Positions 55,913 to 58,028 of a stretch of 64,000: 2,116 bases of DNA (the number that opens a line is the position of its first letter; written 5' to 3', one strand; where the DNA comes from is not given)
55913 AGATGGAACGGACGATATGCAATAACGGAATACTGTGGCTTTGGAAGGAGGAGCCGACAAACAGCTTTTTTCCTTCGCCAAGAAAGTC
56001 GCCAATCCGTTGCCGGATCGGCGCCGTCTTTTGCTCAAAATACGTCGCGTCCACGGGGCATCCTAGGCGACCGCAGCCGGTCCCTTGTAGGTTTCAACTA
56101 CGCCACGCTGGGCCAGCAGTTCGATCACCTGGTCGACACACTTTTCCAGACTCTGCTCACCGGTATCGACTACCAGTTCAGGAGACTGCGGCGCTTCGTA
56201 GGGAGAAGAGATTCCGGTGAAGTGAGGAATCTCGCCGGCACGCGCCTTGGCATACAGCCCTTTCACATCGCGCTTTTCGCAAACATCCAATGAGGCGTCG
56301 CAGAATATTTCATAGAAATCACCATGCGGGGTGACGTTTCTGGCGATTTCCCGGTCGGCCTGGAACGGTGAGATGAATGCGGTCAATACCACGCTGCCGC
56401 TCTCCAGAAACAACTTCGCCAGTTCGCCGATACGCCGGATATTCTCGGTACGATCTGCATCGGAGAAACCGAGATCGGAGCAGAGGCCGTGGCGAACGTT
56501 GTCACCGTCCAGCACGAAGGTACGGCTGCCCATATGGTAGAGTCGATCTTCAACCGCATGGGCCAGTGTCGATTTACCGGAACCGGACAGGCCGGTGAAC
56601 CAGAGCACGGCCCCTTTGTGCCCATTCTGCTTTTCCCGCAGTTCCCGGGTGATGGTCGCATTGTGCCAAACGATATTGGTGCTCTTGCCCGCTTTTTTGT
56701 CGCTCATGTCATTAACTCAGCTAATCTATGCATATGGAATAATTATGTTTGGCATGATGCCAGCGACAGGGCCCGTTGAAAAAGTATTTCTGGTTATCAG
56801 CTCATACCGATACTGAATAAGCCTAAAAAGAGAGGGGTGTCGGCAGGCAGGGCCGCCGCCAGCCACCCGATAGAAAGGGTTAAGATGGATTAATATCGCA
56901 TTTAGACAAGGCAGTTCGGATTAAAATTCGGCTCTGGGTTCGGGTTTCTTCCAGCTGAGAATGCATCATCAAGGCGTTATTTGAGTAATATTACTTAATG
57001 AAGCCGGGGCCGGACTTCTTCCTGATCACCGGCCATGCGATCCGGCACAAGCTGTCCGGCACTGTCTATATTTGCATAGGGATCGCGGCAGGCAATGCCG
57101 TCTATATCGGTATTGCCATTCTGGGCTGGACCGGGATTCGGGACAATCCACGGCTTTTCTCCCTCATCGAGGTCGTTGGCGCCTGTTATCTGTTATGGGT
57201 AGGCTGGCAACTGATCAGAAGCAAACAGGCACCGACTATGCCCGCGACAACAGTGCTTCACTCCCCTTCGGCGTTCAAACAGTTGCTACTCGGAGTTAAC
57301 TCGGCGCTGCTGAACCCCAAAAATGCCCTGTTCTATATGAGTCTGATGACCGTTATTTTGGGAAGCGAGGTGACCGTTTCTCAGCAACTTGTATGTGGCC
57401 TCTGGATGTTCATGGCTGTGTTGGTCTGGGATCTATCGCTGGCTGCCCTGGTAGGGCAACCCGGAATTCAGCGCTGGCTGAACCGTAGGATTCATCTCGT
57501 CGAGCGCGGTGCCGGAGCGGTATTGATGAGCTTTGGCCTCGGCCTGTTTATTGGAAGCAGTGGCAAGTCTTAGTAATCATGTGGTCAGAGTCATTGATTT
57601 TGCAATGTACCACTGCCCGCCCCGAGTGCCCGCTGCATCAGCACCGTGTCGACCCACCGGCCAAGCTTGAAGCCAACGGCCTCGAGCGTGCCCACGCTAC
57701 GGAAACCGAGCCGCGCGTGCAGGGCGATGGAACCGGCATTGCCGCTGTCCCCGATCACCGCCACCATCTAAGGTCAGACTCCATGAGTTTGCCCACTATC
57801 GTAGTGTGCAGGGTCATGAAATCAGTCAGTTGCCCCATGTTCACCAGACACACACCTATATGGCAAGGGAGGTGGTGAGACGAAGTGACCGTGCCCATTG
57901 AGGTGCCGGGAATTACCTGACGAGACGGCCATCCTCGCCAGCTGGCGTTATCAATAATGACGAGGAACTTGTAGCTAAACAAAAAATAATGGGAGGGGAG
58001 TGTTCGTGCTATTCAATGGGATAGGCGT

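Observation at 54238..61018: Two alternative gene cassettes in tandem, each bracketed by copies of the lrp 3' end and a GNAT 3' end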

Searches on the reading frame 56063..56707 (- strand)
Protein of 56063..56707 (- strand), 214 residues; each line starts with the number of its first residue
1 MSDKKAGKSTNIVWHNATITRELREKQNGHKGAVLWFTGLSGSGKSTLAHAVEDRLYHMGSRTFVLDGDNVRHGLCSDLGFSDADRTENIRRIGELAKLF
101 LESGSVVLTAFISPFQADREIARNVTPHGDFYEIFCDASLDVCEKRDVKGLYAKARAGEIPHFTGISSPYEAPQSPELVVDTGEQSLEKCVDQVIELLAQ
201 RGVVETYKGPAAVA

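Call 6: search_protein_families(library=pfam, proteins=[window:56063-56707:-])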
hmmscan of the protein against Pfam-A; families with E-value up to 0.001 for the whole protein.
window:56063-56707:- (214 aa): 3 families
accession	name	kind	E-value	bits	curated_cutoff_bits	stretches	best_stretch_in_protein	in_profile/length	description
PF01583.26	APS_kinase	-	1.2e-67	227.2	21.1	1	31-181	1-152/152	Adenylylsulphate kinase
PF13671.12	AAA_33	-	4.6e-08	33.9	27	1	34-148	1-116/143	AAA domain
PF24883.2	NPHP3_N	-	0.00052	20.7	24.8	1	27-61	17-51/164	Nephrocystin 3, N-terminal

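Call 57: search_protein_families(library=ncbifam, proteins=[window:56063-56707:-], max_evalue=0.00001)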
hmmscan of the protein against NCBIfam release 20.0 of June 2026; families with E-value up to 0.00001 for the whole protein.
window:56063-56707:- (214 aa): 6 families
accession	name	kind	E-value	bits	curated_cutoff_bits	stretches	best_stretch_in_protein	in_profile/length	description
NF003013.0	PRK03846.1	subfamily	4.8e-94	313.7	163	1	8-205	4-201/202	adenylyl-sulfate kinase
TIGR00455.1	apsK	equivalog_domain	1.8e-82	275.5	138.7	1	14-198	1-184/184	adenylyl-sulfate kinase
NF004035.0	PRK05506.1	subfamily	2.9e-78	263.7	715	1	5-202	433-630/632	bifunctional sulfate adenylyltransferase subunit 1/adenylylsulfate kinase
NF002059.0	PRK00889.1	subfamily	1e-63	214.2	244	1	30-205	3-176/177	adenylyl-sulfate kinase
NF004040.0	PRK05537.1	equivalog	3.5e-60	204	669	1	19-205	381-571/572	bifunctional sulfate adenylyltransferase/adenylylsulfate kinase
NF004041.0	PRK05541.1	subfamily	6.3e-32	111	127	1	30-201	5-173/176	adenylyl-sulfate kinase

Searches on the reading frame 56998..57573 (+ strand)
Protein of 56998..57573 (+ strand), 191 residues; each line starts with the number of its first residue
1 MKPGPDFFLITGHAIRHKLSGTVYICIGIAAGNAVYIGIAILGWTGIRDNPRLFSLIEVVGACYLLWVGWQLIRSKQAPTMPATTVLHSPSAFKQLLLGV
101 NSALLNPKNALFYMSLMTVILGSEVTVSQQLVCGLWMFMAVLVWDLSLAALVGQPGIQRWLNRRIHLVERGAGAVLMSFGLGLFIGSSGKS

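Call 6: search_protein_families(library=pfam, proteins=[window:56998-57573:+])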
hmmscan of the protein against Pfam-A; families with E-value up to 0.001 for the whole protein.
window:56998-57573:+ (191 aa): 1 family
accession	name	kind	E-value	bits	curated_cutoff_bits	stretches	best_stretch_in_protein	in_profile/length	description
PF01810.24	LysE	-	4.6e-27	95.2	25.6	1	1-185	5-191/193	LysE type translocator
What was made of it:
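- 56998..57573 (+): LysE-family exporter, a separate single-gene module at the right end of cassette 1. Pfam LysE (call 6).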

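Call 46: find_related_loci(query=window:56998-57573:+, collection=metagenome_contigs, flank=10000)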
Query window:56998-57573:+ (191 aa) in metagenome_contigs; peptide patterns used: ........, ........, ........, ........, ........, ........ (x = any residue, [..] = any of these).
106 stretches matched a pattern; 22 encode a relative of the query (tblastn E <= 1e-3); 22 distinct loci.
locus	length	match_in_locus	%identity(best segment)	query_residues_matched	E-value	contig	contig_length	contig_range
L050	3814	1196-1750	69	1-185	7e-79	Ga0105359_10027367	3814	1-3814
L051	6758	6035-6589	69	1-185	9e-79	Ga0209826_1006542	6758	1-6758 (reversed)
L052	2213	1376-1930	63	1-185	7e-80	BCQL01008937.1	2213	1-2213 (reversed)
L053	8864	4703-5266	60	1-186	1e-73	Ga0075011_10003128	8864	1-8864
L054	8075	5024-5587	60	1-186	1e-73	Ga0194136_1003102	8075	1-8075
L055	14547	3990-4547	58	1-186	1e-73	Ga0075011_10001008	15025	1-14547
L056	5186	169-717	66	1-183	2e-72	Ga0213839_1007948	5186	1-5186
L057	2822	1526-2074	66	1-183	4e-73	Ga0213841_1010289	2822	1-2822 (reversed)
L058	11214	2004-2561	59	1-186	1e-72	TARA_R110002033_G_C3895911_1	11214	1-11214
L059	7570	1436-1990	57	1-185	2e-72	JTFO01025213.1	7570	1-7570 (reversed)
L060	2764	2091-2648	57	1-186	1e-71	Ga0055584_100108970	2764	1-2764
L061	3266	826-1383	59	1-186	2e-67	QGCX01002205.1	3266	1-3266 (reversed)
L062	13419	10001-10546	57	1-183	1e-65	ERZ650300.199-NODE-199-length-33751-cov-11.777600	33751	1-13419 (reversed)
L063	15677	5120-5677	59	1-186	5e-65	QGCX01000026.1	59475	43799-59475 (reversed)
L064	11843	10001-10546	56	1-183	1e-64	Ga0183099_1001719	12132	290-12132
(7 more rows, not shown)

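Call 57: search_protein_families(library=ncbifam, proteins=[window:56998-57573:+], max_evalue=0.00001)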
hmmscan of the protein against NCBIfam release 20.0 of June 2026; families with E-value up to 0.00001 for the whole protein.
window:56998-57573:+ (191 aa): 5 families
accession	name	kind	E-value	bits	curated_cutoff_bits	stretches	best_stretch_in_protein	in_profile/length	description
TIGR00949.1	2A76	subfamily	3.5e-35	121.4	183.95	1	3-182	2-184/185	homoserine/threonine efflux transporter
NF007591.0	PRK10229.1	equivalog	7.7e-21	74.7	288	1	1-185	17-204/206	threonine export protein RhtC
NF008201.0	PRK10958.1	equivalog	1.4e-13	50.9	165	1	2-175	23-196/212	leucine efflux protein LeuE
NF007812.0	PRK10520.1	equivalog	6.6e-08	32.4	209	1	12-180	29-197/206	homoserine/homoserine lactone efflux protein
TIGR00948.1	2a75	equivalog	9.4e-08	32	213.65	1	22-152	22-153/177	L-lysine exporter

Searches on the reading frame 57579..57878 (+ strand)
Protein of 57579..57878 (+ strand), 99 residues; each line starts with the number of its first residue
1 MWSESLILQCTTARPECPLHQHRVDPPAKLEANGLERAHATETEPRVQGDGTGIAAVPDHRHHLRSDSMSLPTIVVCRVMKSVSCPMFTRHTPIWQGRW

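Call 44: search_protein_families(library=pfam, proteins=[window:57579-57878:+], max_evalue=0.01)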
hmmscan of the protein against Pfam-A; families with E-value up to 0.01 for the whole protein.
window:57579-57878:+ (99 aa): 0 families
